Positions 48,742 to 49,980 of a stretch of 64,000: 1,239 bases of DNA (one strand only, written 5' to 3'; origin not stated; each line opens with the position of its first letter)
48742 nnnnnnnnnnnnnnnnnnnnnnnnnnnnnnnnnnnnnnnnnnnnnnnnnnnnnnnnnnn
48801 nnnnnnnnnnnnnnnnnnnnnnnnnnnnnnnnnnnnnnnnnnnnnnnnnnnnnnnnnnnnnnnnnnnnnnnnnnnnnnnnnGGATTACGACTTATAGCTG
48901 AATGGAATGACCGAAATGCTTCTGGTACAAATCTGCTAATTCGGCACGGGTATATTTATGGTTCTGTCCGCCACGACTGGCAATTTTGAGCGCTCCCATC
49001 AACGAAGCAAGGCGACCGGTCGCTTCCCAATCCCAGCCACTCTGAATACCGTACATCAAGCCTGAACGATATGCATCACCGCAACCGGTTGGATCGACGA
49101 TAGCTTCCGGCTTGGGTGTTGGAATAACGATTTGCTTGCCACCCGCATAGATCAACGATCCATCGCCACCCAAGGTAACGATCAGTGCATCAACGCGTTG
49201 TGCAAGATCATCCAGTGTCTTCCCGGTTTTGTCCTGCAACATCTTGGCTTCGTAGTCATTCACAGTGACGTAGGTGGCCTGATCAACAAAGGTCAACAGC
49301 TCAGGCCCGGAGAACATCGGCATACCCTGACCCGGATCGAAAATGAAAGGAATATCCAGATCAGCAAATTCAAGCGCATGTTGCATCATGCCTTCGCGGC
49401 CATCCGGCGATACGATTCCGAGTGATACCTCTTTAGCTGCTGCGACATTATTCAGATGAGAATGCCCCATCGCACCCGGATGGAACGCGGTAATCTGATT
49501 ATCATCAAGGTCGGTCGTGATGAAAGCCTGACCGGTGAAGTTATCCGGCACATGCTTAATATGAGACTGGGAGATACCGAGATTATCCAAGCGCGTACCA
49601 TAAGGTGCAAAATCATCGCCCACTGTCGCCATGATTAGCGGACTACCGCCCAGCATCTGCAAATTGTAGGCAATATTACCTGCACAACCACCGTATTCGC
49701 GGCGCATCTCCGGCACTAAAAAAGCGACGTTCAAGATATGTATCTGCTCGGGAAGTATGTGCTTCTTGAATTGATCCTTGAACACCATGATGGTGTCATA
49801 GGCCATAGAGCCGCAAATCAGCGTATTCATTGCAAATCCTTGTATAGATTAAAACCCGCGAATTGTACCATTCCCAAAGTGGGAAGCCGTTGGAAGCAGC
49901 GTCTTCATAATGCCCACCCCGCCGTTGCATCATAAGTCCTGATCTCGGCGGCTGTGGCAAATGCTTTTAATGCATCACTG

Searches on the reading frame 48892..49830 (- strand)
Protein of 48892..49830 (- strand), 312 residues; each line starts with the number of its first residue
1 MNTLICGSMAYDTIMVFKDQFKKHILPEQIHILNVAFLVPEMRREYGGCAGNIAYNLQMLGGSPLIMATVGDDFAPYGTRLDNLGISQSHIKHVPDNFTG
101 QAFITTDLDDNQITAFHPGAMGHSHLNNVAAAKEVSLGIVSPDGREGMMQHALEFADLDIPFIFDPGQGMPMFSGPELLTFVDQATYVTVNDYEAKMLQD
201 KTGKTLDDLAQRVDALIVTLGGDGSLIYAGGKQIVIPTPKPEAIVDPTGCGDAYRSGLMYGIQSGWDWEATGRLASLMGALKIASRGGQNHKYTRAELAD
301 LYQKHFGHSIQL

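Call 55: search_protein_families(library=pfam, proteins=[window:48892-49830:-], max_evalue=0.001)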
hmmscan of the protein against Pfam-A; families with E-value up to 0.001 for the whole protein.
window:48892-49830:- (312 aa): 1 family
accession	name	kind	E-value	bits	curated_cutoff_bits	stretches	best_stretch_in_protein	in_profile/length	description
PF00294.29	PfkB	-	1.6e-36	126.6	25.8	1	35-290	25-297/302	pfkB family carbohydrate kinase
